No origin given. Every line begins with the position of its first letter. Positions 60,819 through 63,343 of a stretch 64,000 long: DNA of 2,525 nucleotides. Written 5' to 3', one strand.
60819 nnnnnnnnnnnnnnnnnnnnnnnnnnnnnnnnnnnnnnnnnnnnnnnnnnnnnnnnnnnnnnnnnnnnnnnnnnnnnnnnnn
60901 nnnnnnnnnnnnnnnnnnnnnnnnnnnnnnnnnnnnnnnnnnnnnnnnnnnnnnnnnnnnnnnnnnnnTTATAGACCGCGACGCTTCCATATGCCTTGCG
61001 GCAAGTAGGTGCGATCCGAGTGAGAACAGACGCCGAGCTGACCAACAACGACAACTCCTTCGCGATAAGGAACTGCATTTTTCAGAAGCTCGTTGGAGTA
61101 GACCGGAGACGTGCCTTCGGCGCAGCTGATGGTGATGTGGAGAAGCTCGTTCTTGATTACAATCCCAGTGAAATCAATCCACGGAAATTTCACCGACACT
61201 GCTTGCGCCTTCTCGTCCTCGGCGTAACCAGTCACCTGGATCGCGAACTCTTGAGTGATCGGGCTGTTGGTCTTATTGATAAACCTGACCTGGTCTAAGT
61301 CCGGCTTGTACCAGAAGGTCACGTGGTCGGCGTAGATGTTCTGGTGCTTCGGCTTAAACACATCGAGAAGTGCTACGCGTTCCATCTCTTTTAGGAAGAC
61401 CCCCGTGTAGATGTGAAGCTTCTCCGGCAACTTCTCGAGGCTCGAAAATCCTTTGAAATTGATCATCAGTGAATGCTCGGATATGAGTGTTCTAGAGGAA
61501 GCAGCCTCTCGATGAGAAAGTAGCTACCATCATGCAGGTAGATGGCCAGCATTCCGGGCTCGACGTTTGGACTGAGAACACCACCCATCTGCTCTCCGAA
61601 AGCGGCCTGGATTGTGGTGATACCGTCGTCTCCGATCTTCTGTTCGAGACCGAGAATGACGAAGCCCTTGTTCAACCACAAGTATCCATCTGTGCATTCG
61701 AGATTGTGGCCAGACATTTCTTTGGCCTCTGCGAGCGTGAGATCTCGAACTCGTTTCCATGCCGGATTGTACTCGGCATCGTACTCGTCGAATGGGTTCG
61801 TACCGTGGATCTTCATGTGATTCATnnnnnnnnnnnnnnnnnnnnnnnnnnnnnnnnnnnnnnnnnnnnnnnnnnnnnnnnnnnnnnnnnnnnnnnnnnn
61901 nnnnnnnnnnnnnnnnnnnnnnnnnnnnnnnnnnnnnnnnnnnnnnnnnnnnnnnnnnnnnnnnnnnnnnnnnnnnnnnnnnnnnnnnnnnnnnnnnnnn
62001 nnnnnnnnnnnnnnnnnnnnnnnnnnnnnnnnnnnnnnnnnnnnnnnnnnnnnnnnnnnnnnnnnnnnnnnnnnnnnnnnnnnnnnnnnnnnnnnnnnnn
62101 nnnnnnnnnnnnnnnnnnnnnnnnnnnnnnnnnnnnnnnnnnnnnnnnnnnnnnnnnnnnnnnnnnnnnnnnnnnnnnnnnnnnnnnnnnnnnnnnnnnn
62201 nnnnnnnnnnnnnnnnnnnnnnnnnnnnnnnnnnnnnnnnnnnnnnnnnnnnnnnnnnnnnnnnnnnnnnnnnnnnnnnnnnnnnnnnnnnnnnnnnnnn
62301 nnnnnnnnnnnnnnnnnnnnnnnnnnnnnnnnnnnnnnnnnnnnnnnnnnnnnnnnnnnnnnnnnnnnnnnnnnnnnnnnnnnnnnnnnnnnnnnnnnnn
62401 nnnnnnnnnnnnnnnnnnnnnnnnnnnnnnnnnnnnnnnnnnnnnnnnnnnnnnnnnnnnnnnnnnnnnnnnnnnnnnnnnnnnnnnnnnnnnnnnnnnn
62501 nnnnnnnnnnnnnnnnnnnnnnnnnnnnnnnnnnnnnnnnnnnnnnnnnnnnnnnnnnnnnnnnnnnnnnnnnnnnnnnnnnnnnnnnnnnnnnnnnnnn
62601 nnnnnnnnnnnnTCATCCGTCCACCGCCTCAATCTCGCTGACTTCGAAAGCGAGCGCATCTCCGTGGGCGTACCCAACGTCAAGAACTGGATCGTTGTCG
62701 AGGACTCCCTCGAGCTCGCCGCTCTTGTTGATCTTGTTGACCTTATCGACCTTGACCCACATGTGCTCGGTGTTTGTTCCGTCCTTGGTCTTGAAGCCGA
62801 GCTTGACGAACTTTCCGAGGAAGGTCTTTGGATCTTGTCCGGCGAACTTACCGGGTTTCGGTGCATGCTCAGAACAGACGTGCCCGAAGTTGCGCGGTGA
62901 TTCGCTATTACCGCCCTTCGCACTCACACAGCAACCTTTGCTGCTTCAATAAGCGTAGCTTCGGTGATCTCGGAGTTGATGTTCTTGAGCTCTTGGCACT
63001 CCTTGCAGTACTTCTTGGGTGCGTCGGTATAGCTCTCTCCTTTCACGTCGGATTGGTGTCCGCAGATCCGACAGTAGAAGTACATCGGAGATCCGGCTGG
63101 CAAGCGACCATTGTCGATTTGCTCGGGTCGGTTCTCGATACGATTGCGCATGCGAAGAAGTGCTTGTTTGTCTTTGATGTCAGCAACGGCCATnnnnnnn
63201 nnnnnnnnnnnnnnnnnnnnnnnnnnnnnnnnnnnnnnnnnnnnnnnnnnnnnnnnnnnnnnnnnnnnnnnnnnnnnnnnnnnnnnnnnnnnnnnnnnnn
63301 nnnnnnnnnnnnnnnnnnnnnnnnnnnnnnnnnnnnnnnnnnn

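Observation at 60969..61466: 2H phosphoesterase (two HxTx motifs): candidate Acb1-like cyclic-oligonucleotide phosphodiesterase or RNA-repair enzyme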

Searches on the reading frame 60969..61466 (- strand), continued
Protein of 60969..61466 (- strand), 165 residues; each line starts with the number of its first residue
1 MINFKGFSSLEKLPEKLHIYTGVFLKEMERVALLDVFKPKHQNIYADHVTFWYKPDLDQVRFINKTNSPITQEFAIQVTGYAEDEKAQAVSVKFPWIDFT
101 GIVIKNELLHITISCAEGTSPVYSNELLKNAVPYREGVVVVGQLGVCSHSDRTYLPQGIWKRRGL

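Call 65: search_protein_families(library=pfam, proteins=[P0174, P0175, P0137, P0152, P0128, P0169, P0048, P0079, P0167, P0085], max_evalue=0.001)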
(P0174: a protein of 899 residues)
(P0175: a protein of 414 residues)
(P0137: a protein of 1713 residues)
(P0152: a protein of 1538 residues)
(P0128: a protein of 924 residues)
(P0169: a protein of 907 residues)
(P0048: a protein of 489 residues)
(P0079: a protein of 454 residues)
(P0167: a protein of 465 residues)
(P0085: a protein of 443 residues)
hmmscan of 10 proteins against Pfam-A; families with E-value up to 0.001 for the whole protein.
P0174 (899 aa): 2 families
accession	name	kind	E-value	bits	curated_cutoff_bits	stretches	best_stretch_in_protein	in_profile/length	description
PF13671.12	AAA_33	-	4.3e-07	30.8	27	1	40-114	54-128/143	AAA domain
PF08302.16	tRNA_lig_CPD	-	3.6e-06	27.1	23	1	203-259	163-219/250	Fungal tRNA ligase phosphodiesterase domain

P0175 (414 aa): 4 families
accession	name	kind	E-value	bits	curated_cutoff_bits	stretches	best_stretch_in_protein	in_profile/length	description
PF13671.12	AAA_33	-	6.3e-11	43.2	27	1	4-131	8-142/143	AAA domain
PF08433.16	KTI12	-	9e-07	29.1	22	1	3-131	9-139/271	Chromatin associated protein KTI12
PF01424.28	R3H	-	2e-06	28.2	26.8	1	336-395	3-60/60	R3H domain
PF08302.16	tRNA_lig_CPD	-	0.00023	21.2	23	1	252-293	178-219/250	Fungal tRNA ligase phosphodiesterase domain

P0137 (1713 aa): 13 families
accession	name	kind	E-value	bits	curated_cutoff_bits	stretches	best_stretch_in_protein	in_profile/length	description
PF10469.15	AKAP7_NLS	-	1.7e-34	120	24.4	1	238-430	1-206/208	AKAP7 2'5' RNA ligase-like domain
PF04457.17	MJ1316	-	2.4e-21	76.6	26.3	1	108-181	1-75/75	MJ1316 RNA cyclic group end recognition domain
PF00293.34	NUDIX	-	1.8e-14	54.3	21.1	1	1569-1644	8-94/134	NUDIX domain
PF01424.28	R3H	-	2.2e-10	40.8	26.8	1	1458-1516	5-60/60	R3H domain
PF13563.12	2_5_RNA_ligase2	-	2.8e-09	37.6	27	1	277-380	24-119/152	2'-5' RNA ligase superfamily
PF13671.12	AAA_33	-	3e-08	34.5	27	1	459-608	1-138/143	AAA domain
PF10307.15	HAD_SAK_1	-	1.2e-06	28.9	25.6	1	883-973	74-170/203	HAD domain family 1 in Swiss Army Knife RNA repair proteins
PF20720.3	nSTAND3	-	0.00023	21.4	27.2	1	448-488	8-48/155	Novel STAND NTPase 3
PF13191.12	AAA_16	-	0.00032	21.7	32.6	0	455-537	22-93/167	AAA ATPase domain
PF08433.16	KTI12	-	0.00039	20.5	22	1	460-612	4-139/271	Chromatin associated protein KTI12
PF13401.12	AAA_22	-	0.00071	20.3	27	0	456-553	4-93/130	AAA domain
PF08302.16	tRNA_lig_CPD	-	0.00081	19.4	23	0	705-759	164-221/250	Fungal tRNA ligase phosphodiesterase domain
PF02834.22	LigT_PEase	-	0.00089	19.8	23.3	0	251-332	7-87/87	LigT like Phosphoesterase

P0152 (1538 aa): 10 families
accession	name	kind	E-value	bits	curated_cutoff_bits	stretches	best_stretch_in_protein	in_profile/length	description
PF10469.15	AKAP7_NLS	-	9e-35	120.9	24.4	1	319-506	1-206/208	AKAP7 2'5' RNA ligase-like domain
PF04457.17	MJ1316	-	5.4e-24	85.1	26.3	1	174-247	1-75/75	MJ1316 RNA cyclic group end recognition domain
PF13671.12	AAA_33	-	8.9e-13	49.2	27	1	557-686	1-139/143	AAA domain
PF05773.27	RWD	-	2e-12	47.7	22.8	1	5-93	4-109/112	RWD domain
PF10307.15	HAD_SAK_1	-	7.3e-12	45.9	25.6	1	951-1037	70-163/203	HAD domain family 1 in Swiss Army Knife RNA repair proteins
PF13563.12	2_5_RNA_ligase2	-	1.4e-10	41.8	27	1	339-458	5-121/152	2'-5' RNA ligase superfamily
PF01424.28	R3H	-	1.2e-09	38.5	26.8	1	1481-1536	8-60/60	R3H domain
PF08302.16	tRNA_lig_CPD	-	1.4e-09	38.3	23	1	771-834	161-225/250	Fungal tRNA ligase phosphodiesterase domain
PF02834.22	LigT_PEase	-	2.1e-06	28.3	23.3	0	332-405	7-84/87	LigT like Phosphoesterase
PF08433.16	KTI12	-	4.4e-06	26.8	22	1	558-687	4-137/271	Chromatin associated protein KTI12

P0128 (924 aa): 0 families

P0169 (907 aa): 1 family
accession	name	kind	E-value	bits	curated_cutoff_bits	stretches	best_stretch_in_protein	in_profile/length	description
PF08302.16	tRNA_lig_CPD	-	7.7e-07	29.3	23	1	51-122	160-233/250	Fungal tRNA ligase phosphodiesterase domain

P0048 (489 aa): 1 family
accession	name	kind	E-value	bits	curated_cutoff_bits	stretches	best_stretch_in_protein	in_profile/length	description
PF08302.16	tRNA_lig_CPD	-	7.6e-05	22.7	23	1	53-109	162-219/250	Fungal tRNA ligase phosphodiesterase domain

P0079 (454 aa): 1 family
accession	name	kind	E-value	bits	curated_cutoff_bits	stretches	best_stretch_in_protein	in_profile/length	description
PF08302.16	tRNA_lig_CPD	-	2e-06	27.9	23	1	49-107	160-219/250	Fungal tRNA ligase phosphodiesterase domain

P0167 (465 aa): 2 families
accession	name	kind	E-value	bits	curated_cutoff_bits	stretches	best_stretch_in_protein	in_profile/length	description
PF10307.15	HAD_SAK_1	-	9e-26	91.3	25.6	1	191-319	24-169/203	HAD domain family 1 in Swiss Army Knife RNA repair proteins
PF08302.16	tRNA_lig_CPD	-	4.2e-05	23.6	23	1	396-449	166-219/250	Fungal tRNA ligase phosphodiesterase domain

P0085 (443 aa): 2 families
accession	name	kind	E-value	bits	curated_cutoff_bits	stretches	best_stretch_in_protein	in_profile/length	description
PF10307.15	HAD_SAK_1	-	8.6e-18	65.3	25.6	1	104-224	25-163/203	HAD domain family 1 in Swiss Army Knife RNA repair proteins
PF08302.16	tRNA_lig_CPD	-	0.00011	22.2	23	1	296-352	163-221/250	Fungal tRNA ligase phosphodiesterase domain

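Call 77: search_protein_families(library=pfam, proteins=[L001:1295-1915:+, L001:212-883:+], max_evalue=0.01)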
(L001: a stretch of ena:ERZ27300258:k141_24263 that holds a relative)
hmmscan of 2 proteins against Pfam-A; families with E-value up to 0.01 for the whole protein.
L001:1295-1915:+ (206 aa): 0 families

L001:212-883:+ (223 aa): 2 families
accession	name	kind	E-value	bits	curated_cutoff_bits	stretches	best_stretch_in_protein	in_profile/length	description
PF05158.18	RNA_pol_Rpc34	-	0.0053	16.7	28.4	0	77-156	192-270/332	RNA polymerase Rpc34 subunit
PF05066.19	HARE-HTH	-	0.0093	16.8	25.9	0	1-27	1-27/71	HB1, ASXL, restriction endonuclease HTH domain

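Call 82: fold_search(model_id=the predicted structure, library=viral)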
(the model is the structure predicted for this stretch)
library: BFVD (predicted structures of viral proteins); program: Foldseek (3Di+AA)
matches with E <= 10: 700; with E <= 0.001: 9
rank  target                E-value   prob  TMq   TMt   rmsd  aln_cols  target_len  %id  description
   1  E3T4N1                6.0e-06  1.00  0.56  0.13   4.0       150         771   23  Uncharacterized protein [Cafeteria roenbergensis virus (strain BV-PW1)]
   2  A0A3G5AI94            1.4e-05  1.00  0.52  0.31   5.4       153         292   20  Uncharacterized protein [Sylvanvirus sp.]
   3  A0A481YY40            9.6e-05  1.00  0.50  0.12   5.2       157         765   16  RNA ligase [Marseillevirus LCMAC202]
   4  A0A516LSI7            9.6e-05  1.00  0.51  0.54   5.9       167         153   16  (no name in the UniProt tables at hand)
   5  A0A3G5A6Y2            1.7e-04  1.00  0.50  0.13   4.8       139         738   22  Uncharacterized protein (Fragment) [Homavirus sp.]
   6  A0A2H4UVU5            1.8e-04  1.00  0.50  0.42  10.1       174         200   13  Uncharacterized protein [Bodo saltans virus]
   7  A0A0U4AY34            4.2e-04  1.00  0.40  0.41   7.9       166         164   16  (no name in the UniProt tables at hand)
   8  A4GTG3                4.7e-04  1.00  0.49  0.09   5.9       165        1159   16  Envelope polyprotein [Walleye dermal sarcoma virus]
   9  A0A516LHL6            8.3e-04  1.00  0.49  0.52   6.7       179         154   16  (no name in the UniProt tables at hand)
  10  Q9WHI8                1.5e-03  1.00  0.48  0.08   7.7       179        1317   14  Envelope polyprotein [Walleye epidermal hyperplasia virus 1]
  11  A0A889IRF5            3.8e-03  1.00  0.48  0.48   8.1       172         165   11  (no name in the UniProt tables at hand)
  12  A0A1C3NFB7            4.0e-03  1.00  0.43  0.48   6.5       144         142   17  (no name in the UniProt tables at hand)
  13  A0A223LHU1            5.4e-03  1.00  0.44  0.49   6.9       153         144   14  Anti-CBASS protein Acb1 [Erwinia phage vB_EamM_RisingSun]
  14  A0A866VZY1            6.7e-03  0.96  0.36  0.24   7.6       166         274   14  ORF2 protein [Lucheng Rn rat coronavirus]
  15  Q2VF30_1              9.4e-03  1.00  0.54  0.11   7.7       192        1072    9  (no name in the UniProt tables at hand)
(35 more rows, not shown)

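Call 85: find_related_loci(query=A4, collection=viral_contigs, flank=10000)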
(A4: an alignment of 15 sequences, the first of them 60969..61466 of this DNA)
Query A4 (165 aa) in viral_contigs; peptide patterns used: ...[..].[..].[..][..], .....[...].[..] (x = any residue, [..] = any of these).
38 stretches matched a pattern; 2 encode a relative of the query (tblastn E <= 1e-3); 2 distinct loci.
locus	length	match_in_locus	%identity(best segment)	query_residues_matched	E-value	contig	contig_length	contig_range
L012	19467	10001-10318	40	30-142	7e-20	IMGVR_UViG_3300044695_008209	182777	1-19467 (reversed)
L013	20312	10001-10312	36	19-133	3e-16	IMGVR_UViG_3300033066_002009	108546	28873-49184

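Call 87: find_related_loci(query=A5, collection=viral_contigs, flank=10000)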
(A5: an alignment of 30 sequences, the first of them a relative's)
Query A5 (134 aa) in viral_contigs; peptide patterns used: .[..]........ (x = any residue, [..] = any of these).
25 stretches matched a pattern; 20 encode a relative of the query (tblastn E <= 1e-3); 20 distinct loci.
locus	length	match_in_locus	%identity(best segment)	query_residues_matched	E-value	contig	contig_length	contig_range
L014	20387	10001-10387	44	3-129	1e-23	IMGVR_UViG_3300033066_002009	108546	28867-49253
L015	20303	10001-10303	41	6-109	4e-19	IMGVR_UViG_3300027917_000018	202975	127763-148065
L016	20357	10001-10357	39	7-127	3e-18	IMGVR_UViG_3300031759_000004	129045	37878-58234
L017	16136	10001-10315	37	6-106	4e-15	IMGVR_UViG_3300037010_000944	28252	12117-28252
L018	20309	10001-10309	40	6-106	3e-15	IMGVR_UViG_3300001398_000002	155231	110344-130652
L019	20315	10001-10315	37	6-106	4e-15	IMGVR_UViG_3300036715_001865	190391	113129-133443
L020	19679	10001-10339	34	3-121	7e-15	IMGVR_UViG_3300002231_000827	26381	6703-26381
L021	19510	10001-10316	43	2-107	3e-14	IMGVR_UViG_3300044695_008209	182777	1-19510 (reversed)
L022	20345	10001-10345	32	2-109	1e-11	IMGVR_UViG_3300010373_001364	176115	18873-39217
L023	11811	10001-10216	42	34-108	3e-10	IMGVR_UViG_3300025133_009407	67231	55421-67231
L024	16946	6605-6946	34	3-116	5e-10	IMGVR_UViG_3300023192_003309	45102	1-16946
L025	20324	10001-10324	33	3-108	2e-9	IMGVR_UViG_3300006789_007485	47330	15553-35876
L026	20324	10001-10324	33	3-108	2e-9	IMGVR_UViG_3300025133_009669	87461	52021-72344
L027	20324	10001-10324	33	3-108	2e-9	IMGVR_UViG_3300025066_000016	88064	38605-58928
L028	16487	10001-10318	31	3-109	2e-8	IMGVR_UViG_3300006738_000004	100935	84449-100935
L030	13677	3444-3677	36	32-116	1e-7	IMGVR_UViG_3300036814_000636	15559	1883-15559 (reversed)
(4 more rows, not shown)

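Call 92: search_solved_structures(query=L025:7620-9887:+, max_evalue=0.01)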
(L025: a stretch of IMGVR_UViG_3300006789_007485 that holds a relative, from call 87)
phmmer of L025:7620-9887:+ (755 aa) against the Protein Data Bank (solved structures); distinct sequences matched with E-value up to 0.01: 17.
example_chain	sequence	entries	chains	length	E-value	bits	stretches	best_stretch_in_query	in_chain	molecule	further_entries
4wby_A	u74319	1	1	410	3.8e-16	61.8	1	44-320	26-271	Poly A polymerase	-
1vfg_A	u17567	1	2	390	6.4e-16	61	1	45-320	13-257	poly A polymerase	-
4wbz_A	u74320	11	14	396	6.7e-16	60.9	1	45-320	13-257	Poly A polymerase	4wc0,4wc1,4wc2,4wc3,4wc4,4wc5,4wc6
6ibp_A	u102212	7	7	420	3.8e-13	51.9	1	123-250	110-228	CCA-adding enzyme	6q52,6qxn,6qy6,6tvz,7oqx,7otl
7otr_A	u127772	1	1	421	3.8e-13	51.9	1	123-250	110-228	CCA-adding protein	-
9ns4_A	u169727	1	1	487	6.5e-12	47.8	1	45-252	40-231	tRNA nucleotidyltransferase cca2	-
9kma_A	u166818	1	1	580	2.5e-11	45.8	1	44-244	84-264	Polynucleotide adenylyltransferase family protein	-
9ns2_A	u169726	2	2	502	4e-10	41.8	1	46-248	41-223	tRNA nucleotidyltransferase cca1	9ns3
3h37_A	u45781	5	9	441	1.5e-09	40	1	122-244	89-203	TRNA nucleotidyl transferase-related protein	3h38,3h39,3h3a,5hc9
1miv_A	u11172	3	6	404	6e-09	38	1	126-247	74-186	tRNA CCA-adding enzyme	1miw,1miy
3aqk_A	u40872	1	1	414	2.8e-08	35.7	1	153-242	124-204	Poly(A) polymerase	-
3aql_A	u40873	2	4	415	2.8e-08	35.7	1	153-242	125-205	Poly(A) polymerase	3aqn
3aqm_A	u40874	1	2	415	2.9e-08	35.7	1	153-242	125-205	Poly(A) polymerase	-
3wfp_A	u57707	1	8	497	5.8e-05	24.8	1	146-267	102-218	Poly A polymerase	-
3wfo_A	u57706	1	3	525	6.1e-05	24.7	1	146-267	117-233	Poly A polymerase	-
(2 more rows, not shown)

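Call 93: search_solved_structures(query=L030:2082-6860:+, max_evalue=0.001)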
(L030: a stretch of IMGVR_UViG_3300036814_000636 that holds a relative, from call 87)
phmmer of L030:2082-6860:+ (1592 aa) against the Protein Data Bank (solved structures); distinct sequences matched with E-value up to 0.001: 3.
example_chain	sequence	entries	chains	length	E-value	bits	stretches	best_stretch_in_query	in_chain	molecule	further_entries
2f4q_A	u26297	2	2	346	1e-11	46.5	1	16-277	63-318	type I topoisomerase, putative | Putative Type I topoisomerase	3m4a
6z01_A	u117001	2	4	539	1.2e-07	33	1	38-206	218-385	DNA topoisomerase I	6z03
2h7f_X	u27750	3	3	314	8e-07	30.3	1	22-254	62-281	DNA topoisomerase 1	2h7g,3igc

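Call 96: list_cluster_members(proteins=[P0001, P0005, P0014, P0031, P0175, P0137, P0152, P0174])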
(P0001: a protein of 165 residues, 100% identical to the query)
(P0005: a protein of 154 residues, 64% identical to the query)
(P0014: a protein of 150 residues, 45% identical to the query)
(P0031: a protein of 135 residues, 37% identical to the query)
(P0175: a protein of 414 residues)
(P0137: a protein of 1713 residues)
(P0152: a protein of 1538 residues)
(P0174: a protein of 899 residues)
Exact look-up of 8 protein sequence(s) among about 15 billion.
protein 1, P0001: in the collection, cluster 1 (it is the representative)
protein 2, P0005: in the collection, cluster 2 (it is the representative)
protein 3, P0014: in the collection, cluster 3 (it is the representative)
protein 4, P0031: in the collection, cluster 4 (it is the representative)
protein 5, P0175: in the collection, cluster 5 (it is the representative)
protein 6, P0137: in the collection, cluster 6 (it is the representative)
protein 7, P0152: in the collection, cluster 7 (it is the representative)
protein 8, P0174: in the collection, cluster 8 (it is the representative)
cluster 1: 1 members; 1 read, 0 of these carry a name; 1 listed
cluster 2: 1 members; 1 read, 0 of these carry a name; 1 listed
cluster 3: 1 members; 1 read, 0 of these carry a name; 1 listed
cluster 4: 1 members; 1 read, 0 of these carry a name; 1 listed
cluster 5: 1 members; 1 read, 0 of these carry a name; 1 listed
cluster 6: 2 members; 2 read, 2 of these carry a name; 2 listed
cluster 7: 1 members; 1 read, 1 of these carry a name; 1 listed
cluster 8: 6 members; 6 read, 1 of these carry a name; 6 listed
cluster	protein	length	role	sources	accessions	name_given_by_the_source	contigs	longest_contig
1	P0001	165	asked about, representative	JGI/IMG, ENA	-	-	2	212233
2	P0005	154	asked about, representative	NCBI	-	-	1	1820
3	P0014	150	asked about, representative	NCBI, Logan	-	-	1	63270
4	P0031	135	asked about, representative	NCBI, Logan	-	-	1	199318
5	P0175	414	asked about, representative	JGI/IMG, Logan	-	-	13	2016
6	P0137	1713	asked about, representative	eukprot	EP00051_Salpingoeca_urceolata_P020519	m.308832 g.308832 ORF g.308832 m.308832 type:complete len:1714 (-) ...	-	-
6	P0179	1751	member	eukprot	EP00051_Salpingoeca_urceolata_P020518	m.308691 g.308691 ORF g.308691 m.308691 type:complete len:1752 (-) ...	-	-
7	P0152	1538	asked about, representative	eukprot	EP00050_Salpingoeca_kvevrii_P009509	m.3329 g.3329 ORF g.3329 m.3329 type:complete len:1539 (-) comp2296_c0_seq1:46-4662(-)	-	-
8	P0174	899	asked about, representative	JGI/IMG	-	-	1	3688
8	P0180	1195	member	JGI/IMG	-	predicted kinase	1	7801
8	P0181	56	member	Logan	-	-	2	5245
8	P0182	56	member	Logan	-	-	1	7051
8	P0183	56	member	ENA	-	-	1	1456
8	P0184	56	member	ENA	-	-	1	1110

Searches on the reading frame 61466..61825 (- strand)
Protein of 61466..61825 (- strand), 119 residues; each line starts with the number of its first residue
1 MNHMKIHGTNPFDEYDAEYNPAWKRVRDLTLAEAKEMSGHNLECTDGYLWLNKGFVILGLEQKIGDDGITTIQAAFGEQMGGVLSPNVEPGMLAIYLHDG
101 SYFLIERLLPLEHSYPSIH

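Call 15: search_protein_families(library=pfam, proteins=[window:61466-61825:-], max_evalue=0.01)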
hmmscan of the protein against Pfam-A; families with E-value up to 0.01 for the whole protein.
window:61466-61825:- (119 aa): 0 families

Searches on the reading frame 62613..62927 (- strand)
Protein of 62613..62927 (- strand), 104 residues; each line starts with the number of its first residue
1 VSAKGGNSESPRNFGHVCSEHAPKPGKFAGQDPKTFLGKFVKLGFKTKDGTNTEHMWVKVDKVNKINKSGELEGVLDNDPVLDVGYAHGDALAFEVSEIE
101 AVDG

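Call 15: search_protein_families(library=pfam, proteins=[window:62613-62927:-], max_evalue=0.01)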
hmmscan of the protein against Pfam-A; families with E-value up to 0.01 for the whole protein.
window:62613-62927:- (104 aa): 1 family
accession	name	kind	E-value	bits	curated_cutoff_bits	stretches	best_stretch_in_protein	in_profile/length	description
PF10077.14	DUF2314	-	0.00026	21.5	22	1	40-100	37-95/134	Uncharacterized protein conserved in bacteria (DUF2314)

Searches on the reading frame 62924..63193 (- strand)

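Call 15: search_protein_families(library=pfam, proteins=[window:62924-63193:-], max_evalue=0.01)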
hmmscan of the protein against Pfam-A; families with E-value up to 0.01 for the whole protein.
window:62924-63193:- (89 aa): 1 family
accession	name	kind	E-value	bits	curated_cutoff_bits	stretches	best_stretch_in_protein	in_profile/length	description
PF09723.15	Zn_ribbon_8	-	0.0025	18.2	34.4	1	39-68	6-34/41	Zinc ribbon domain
